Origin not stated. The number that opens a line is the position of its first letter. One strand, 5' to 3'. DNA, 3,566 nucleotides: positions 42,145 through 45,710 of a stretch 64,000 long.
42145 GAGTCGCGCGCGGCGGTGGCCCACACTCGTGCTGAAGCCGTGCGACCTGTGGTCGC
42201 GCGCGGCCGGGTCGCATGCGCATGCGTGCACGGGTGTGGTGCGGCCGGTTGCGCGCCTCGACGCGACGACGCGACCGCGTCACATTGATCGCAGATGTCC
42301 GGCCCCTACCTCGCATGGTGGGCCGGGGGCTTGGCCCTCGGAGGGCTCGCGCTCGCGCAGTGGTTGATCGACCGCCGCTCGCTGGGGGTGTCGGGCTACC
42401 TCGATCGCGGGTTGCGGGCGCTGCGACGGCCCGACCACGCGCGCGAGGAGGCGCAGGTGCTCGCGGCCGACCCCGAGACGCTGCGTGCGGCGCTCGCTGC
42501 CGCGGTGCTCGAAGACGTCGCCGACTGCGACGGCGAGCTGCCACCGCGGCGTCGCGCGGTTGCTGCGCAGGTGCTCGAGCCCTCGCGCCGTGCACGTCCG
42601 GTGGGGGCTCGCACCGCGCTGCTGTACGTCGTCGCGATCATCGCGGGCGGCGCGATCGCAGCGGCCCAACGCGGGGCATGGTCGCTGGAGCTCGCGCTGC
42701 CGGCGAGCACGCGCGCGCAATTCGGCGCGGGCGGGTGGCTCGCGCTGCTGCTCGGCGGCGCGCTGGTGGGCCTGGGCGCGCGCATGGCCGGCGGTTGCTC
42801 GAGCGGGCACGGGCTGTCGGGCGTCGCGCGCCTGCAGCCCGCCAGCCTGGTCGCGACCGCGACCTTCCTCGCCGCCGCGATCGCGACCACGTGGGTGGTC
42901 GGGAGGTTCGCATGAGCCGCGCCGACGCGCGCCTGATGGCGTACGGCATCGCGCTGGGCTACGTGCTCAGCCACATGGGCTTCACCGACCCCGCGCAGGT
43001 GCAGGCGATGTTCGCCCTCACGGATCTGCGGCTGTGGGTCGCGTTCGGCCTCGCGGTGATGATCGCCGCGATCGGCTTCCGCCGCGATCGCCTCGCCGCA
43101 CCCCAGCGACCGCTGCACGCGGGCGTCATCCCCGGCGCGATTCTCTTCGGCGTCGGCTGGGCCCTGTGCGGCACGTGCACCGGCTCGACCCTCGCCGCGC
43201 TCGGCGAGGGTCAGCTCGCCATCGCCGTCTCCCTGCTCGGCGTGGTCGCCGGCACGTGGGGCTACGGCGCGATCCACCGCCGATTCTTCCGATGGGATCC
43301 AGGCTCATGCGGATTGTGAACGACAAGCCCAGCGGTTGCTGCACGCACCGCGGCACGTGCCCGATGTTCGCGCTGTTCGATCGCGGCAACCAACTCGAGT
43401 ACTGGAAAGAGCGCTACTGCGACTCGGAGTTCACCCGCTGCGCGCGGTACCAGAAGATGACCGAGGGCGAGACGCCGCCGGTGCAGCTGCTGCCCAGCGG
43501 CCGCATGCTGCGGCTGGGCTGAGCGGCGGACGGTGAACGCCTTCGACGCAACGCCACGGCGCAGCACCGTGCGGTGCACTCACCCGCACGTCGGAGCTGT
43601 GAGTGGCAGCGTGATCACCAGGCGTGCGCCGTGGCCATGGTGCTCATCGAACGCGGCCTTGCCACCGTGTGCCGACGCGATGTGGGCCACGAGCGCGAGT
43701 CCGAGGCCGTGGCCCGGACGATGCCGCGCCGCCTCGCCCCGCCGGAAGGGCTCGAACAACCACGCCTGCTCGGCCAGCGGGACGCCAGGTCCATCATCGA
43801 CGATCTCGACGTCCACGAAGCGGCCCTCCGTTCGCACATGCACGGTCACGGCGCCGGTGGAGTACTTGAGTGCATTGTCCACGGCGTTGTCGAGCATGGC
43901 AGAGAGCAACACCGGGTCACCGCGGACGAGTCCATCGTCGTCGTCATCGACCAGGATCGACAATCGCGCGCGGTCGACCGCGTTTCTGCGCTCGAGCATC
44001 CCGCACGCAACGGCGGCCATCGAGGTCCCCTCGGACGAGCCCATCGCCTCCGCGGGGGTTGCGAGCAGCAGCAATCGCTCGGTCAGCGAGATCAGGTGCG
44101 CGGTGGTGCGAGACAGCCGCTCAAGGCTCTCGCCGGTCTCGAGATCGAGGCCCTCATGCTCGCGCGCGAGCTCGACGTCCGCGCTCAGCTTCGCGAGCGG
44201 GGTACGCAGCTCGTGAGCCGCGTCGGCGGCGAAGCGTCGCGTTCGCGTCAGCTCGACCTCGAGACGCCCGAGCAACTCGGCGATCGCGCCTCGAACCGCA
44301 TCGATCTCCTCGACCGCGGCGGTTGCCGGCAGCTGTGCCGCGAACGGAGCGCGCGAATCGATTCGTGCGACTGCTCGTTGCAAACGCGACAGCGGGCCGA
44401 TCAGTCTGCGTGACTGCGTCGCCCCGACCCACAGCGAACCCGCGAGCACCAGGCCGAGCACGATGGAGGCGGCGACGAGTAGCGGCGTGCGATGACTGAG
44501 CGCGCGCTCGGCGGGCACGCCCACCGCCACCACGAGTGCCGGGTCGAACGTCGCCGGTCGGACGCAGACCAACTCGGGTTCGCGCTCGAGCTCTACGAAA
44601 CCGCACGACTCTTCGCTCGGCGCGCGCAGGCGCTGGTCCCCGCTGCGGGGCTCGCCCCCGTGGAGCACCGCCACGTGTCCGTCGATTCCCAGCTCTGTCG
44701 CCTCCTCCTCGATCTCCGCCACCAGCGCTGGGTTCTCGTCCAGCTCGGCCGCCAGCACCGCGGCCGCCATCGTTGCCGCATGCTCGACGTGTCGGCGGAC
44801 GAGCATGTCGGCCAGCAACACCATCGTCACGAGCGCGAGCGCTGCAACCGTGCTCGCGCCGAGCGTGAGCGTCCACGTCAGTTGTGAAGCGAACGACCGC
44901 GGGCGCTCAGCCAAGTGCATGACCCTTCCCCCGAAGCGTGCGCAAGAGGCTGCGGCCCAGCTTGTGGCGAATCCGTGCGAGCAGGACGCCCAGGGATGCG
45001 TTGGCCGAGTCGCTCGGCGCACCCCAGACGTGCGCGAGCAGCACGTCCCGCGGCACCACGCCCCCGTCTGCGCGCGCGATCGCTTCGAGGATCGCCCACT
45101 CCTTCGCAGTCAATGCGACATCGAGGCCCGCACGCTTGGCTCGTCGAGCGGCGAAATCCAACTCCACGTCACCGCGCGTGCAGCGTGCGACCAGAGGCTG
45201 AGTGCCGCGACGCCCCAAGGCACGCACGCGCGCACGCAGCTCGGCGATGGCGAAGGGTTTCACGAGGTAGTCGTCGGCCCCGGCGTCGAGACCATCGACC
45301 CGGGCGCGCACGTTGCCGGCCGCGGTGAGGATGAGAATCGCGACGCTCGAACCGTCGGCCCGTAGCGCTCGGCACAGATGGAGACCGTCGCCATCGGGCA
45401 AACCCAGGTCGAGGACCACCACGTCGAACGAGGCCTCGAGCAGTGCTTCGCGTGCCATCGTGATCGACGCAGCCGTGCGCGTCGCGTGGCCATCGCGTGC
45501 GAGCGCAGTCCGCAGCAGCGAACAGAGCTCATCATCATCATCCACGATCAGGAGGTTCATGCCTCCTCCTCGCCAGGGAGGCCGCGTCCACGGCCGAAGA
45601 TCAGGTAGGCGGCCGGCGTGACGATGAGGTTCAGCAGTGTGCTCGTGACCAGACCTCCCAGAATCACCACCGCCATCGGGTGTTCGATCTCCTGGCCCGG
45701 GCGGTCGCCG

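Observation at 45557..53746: RND heavy-metal efflux operon preceded by three c-type cytochrome genes and followed by a dedicated two-component system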

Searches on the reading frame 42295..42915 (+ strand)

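Call 70: search_protein_families(library=pfam, proteins=[window:42295-42915:+], max_evalue=0.001)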
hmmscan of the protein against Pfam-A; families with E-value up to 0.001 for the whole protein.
window:42295-42915:+ (206 aa): 1 family
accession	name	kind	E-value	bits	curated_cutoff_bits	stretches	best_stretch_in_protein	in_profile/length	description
PF04143.19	Sulf_transp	-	4.6e-10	40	27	1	107-196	229-309/310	Sulphur transport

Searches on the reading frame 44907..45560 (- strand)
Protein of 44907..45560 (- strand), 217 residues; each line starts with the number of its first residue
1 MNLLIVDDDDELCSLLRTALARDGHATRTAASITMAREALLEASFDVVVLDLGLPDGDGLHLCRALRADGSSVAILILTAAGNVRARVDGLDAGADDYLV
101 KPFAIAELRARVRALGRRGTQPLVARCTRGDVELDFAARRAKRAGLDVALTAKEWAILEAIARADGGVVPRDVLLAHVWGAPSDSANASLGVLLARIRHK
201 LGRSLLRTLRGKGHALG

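Call 6: search_protein_families(library=pfam, proteins=[window:44907-45560:-], max_evalue=0.01)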
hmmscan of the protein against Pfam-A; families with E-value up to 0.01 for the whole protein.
window:44907-45560:- (217 aa): 4 families
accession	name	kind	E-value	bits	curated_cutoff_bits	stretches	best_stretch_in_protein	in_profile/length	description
PF00072.30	Response_reg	-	3.4e-27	95.3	30.2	1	4-113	2-111/111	Response regulator receiver domain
PF00486.34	Trans_reg_C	-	2.1e-13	50.6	26.2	1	147-215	3-76/77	Transcriptional regulatory protein, C terminal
PF23198.2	PDE8A_N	-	0.00022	21.6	29.6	1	2-78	12-89/147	PDE8A-like, N-terminal domain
PF21695.3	GlnR_1st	-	0.00026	21.3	27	1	36-113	33-108/111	Transcription regulator GlnR, N-terminal domain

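Call 7: search_protein_families(library=ncbifam, proteins=[window:44907-45560:-], max_evalue=0.01)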
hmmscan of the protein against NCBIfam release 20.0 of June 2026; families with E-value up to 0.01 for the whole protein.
window:44907-45560:- (217 aa): 94 families (the best 25 are shown)
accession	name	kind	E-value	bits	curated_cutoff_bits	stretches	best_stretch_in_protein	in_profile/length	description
NF007928.2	PRK10643.1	equivalog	1.5e-52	178.4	330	1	1-216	1-216/216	two-component system response regulator PmrA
NF007346.1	PRK09836.1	equivalog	4.7e-42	144.3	420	1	1-215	1-220/227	copper/silver response regulator transcription factor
NF040689.1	MtrAB_MtrA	equivalog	6.8e-42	143.3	300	1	3-211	1-213/219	MtrAB system response regulator MtrA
TIGR01387.1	cztR_silR_copR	subfamily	2e-41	142.1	279.2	1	3-216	1-218/218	heavy metal response regulator transcription factor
TIGR02154.1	PhoB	equivalog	6e-40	136.9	296.2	1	2-216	4-225/226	phosphate regulon transcriptional regulator PhoB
NF007663.1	PRK10336.1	equivalog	6.7e-40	137.1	345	1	1-217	1-217/219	quorum sensing response regulator transcription factor QseB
NF041733.1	resp_reg_CseB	equivalog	7.5e-40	136.7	350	1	2-216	2-226/228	two-component system response regulator CseB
NF041734.1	resp_reg_RppA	equivalog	4.8e-39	134.1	250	1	1-214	1-225/229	two-component system response regulator RppA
NF045944.1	ResRegRpaBCyano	equivalog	2.5e-38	131.7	330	1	4-204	1-210/229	response regulator transcription factor RpaB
NF007005.1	PRK09468.1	equivalog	1.3e-37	129.5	331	1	3-200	6-210/237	osmolarity response regulator transcription factor OmpR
NF012023.0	PRK15479.1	equivalog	4.1e-37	127.9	337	1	1-216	1-217/224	transcriptional regulator TctD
NF007820.0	PRK10529.1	equivalog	7.5e-37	126.9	325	1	2-203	3-205/225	two-component system response regulator KdpE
NF008296.0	PRK11083.1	equivalog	4.9e-35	121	273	1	2-216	5-225/228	two-component system response regulator CreB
NF008567.0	PRK11517.1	equivalog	5.9e-34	117.4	353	1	1-214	1-216/223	response regulator transcription factor HprR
NF053854.1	RespRegPhoBBctds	equivalog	1.5e-33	116.1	270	1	3-204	1-210/225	two-component system response regulator PhoB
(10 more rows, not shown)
